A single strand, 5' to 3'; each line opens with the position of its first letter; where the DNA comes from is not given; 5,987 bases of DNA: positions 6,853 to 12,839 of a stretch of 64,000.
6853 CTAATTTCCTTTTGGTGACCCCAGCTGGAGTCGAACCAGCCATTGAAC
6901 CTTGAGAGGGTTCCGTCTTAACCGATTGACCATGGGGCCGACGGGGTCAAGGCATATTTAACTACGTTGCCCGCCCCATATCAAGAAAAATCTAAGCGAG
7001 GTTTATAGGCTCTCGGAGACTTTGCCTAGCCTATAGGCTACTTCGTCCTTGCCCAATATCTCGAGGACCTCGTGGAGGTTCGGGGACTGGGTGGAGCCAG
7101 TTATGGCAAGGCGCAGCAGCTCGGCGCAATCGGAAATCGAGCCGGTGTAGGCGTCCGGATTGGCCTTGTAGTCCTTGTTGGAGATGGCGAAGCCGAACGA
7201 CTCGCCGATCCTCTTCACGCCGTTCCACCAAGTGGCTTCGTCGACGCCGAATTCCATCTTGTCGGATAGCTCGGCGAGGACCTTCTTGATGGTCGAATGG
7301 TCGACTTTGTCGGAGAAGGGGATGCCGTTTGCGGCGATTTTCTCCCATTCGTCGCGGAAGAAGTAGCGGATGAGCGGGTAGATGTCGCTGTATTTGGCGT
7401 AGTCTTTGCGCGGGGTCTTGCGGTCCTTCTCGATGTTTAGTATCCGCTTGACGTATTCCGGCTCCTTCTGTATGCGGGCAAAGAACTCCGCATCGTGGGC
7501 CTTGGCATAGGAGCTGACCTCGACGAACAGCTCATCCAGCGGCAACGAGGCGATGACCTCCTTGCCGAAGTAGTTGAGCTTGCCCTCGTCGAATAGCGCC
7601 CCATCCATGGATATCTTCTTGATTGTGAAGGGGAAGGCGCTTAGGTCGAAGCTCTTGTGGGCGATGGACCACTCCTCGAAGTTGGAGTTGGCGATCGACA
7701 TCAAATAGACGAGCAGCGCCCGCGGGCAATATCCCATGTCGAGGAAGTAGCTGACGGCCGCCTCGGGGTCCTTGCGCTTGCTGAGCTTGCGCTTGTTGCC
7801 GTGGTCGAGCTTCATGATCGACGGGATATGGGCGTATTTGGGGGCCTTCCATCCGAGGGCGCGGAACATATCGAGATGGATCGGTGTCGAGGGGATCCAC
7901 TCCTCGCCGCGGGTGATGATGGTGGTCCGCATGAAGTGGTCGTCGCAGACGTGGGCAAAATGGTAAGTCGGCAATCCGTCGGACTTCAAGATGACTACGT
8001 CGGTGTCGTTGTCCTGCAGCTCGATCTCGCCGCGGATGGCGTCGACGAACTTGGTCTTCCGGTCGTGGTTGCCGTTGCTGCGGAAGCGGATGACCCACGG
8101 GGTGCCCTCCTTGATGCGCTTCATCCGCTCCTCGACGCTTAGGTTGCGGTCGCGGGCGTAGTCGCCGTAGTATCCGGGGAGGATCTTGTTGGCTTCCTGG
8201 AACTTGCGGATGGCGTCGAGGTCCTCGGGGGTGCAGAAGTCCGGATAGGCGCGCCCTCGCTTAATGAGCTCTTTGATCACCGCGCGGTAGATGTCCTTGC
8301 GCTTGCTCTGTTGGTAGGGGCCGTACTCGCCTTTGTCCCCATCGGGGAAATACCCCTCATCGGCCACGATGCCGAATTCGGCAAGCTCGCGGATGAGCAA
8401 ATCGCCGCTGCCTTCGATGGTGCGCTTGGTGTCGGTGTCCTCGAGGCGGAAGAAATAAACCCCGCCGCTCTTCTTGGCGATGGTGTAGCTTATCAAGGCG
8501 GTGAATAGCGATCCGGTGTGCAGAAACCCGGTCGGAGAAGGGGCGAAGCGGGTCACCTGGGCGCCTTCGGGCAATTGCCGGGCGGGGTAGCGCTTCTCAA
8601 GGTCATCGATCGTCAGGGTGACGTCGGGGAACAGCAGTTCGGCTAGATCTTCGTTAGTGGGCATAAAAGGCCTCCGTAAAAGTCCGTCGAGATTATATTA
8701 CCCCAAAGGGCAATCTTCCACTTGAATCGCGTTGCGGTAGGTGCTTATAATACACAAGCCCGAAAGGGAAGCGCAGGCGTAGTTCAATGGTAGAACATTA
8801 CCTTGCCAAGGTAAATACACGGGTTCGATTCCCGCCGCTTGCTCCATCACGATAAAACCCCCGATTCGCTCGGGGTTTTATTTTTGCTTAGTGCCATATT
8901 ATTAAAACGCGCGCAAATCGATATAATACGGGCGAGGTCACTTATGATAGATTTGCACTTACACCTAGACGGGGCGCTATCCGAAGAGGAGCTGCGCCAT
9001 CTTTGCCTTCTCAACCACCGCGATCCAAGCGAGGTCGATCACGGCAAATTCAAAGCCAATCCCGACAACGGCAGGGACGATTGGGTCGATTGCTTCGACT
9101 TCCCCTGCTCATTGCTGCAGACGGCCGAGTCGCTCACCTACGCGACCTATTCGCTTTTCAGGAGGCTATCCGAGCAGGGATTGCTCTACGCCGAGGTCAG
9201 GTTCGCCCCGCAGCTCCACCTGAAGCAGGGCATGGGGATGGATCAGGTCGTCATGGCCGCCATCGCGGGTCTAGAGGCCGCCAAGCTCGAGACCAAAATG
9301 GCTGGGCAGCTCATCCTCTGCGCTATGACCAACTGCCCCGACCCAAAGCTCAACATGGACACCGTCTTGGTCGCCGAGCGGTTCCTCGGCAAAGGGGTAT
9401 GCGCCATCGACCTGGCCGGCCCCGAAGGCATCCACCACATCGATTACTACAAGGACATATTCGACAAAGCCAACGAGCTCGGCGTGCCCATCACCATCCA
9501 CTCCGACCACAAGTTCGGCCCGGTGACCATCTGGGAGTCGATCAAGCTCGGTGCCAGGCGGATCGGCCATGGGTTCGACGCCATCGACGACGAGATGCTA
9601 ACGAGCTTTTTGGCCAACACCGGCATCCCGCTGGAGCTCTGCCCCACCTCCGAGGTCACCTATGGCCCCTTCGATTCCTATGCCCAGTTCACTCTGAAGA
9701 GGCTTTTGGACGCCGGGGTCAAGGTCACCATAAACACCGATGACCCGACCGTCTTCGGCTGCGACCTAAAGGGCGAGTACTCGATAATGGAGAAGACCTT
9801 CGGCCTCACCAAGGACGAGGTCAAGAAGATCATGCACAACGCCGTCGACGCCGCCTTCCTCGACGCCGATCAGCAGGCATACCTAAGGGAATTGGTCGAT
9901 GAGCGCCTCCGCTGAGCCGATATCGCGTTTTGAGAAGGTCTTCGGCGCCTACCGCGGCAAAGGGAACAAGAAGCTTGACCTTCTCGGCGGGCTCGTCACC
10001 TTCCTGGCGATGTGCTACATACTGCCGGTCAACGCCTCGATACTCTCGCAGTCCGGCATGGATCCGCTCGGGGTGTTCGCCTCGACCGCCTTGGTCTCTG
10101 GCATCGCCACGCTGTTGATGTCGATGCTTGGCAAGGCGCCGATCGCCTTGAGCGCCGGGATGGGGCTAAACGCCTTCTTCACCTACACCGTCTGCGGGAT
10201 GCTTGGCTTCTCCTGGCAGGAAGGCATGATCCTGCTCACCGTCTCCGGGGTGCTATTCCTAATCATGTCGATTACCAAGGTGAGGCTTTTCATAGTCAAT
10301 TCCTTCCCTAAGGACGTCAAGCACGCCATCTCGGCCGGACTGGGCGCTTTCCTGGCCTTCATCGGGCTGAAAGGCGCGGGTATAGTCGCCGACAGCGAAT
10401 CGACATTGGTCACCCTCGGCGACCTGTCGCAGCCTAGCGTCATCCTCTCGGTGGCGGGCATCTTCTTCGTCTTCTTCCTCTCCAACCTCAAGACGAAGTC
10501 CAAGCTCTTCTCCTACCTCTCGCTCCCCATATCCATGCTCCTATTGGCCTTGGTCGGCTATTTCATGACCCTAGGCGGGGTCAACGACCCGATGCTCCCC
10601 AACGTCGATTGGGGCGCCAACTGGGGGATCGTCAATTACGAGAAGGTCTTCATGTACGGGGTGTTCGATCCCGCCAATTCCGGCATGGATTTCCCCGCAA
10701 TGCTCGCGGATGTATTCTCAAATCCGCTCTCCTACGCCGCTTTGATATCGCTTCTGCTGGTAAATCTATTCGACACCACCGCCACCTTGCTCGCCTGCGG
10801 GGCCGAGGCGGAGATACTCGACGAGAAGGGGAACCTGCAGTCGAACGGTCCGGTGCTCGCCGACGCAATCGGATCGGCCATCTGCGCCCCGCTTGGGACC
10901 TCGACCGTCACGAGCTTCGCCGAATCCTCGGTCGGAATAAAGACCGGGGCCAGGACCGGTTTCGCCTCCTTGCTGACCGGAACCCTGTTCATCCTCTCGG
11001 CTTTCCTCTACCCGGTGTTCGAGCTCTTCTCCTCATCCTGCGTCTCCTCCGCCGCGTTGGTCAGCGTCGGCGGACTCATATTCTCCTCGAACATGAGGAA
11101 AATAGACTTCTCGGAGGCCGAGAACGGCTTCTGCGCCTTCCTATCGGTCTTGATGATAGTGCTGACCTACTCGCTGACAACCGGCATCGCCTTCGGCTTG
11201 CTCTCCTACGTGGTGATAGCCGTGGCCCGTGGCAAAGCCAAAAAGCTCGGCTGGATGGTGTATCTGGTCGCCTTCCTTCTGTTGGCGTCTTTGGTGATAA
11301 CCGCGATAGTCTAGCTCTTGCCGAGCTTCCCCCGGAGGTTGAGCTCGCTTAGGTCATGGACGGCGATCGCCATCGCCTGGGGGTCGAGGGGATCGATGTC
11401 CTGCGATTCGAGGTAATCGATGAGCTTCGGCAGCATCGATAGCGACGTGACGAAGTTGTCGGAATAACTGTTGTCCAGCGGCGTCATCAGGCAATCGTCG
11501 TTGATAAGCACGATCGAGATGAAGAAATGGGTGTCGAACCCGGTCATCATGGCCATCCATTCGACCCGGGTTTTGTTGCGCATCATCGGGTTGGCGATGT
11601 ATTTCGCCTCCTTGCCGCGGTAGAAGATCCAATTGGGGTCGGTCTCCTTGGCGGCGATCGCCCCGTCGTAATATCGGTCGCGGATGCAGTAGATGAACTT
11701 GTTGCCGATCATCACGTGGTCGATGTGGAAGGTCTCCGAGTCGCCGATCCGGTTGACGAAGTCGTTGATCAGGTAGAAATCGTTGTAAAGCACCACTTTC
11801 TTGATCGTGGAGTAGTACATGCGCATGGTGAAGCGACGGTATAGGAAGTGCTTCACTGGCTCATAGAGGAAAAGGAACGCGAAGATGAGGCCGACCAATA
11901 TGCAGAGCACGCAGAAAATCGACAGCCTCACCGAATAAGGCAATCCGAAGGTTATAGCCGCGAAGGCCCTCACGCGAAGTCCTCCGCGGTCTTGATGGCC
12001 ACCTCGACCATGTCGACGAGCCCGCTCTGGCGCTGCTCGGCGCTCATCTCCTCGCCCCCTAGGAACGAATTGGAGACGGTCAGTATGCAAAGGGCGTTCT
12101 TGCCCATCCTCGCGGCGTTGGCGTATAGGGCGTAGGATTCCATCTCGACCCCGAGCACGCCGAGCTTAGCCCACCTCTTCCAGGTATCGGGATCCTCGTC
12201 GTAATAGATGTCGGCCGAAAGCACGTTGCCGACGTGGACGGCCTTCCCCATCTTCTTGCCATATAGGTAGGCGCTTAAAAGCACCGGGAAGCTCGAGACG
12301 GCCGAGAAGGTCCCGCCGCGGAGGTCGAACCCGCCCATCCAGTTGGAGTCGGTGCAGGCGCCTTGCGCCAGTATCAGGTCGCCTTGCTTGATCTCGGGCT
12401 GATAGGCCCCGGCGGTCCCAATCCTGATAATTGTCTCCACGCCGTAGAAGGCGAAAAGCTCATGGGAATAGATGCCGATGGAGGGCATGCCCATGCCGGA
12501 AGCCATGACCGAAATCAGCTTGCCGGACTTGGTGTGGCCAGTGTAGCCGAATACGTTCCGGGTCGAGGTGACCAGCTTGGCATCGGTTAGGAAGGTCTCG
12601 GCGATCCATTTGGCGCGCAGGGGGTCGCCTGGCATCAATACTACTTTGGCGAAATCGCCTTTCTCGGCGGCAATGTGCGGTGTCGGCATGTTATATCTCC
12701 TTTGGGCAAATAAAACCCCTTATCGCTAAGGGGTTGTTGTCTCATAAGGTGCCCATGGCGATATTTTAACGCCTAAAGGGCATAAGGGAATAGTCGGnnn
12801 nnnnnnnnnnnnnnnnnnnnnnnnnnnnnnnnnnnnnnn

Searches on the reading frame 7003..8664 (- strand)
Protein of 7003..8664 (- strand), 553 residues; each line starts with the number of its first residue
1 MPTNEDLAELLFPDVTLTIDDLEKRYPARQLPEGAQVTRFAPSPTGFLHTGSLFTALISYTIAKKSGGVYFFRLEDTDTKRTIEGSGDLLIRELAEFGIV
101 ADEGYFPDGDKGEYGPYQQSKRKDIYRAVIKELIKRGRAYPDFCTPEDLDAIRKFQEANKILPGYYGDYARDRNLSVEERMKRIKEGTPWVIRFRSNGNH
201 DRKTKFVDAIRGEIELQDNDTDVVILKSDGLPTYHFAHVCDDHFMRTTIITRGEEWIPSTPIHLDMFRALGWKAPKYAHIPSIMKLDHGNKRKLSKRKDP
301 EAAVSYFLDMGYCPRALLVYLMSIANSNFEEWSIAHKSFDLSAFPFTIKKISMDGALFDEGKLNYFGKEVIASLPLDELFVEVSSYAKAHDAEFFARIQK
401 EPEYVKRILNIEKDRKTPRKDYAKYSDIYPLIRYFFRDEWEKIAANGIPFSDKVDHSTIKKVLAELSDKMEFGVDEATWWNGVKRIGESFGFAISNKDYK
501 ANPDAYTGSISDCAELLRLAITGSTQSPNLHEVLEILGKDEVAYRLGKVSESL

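Call 72: search_protein_families(library=pfam, proteins=[window:7003-8664:-], max_evalue=0.0001)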
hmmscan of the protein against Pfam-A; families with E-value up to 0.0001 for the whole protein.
window:7003-8664:- (553 aa): 2 families
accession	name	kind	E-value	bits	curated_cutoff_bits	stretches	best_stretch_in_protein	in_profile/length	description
PF00749.27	tRNA-synt_1c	-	1.8e-66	224.6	23.4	1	37-325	3-276/314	tRNA synthetases class I (E and Q), catalytic domain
PF19269.4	Anticodon_2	-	2.1e-10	41.6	23.6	1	511-548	102-139/141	Anticodon binding domain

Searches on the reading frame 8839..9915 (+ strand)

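Call 72: search_protein_families(library=pfam, proteins=[window:8839-9915:+], max_evalue=0.0001)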
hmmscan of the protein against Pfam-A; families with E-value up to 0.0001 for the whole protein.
window:8839-9915:+ (358 aa): 1 family
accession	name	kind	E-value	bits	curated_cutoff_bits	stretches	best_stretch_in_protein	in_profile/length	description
PF00962.28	A_deaminase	-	2.7e-65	221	27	1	38-355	4-329/330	Adenosine deaminase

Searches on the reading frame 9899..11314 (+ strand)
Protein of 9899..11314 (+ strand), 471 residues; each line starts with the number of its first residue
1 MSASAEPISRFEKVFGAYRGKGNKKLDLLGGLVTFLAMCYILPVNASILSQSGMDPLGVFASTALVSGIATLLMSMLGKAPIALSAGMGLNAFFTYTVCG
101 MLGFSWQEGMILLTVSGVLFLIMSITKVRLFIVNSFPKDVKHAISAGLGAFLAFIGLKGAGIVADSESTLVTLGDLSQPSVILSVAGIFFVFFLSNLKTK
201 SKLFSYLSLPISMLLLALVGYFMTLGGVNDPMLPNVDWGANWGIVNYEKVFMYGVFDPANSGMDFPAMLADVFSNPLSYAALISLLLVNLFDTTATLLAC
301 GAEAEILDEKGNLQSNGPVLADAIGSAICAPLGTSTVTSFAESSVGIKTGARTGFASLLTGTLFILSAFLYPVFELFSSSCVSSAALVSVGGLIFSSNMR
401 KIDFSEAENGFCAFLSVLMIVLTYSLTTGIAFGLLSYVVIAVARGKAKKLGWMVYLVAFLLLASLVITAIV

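Call 72: search_protein_families(library=pfam, proteins=[window:9899-11314:+], max_evalue=0.0001)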
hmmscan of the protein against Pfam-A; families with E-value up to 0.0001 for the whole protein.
window:9899-11314:+ (471 aa): 1 family
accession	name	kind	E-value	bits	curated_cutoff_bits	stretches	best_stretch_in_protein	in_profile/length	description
PF00860.26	Xan_ur_permease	-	1.3e-27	96.9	27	1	28-430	4-387/389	Permease family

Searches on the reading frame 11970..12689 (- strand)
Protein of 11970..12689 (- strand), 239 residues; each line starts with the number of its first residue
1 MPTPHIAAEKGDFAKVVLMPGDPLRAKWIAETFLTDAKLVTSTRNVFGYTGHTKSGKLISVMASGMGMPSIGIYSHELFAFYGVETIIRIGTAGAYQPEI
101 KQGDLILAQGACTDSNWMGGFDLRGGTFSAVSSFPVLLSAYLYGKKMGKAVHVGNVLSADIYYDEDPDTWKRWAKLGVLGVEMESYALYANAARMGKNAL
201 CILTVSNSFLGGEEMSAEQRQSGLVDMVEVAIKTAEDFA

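Call 72: search_protein_families(library=pfam, proteins=[window:11970-12689:-], max_evalue=0.0001)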
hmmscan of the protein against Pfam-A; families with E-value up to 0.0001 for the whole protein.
window:11970-12689:- (239 aa): 1 family
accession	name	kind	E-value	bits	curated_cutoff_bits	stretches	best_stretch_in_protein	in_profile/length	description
PF01048.26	PNP_UDP_1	-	3.7e-31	108.8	25.1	1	15-221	1-214/233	Phosphorylase superfamily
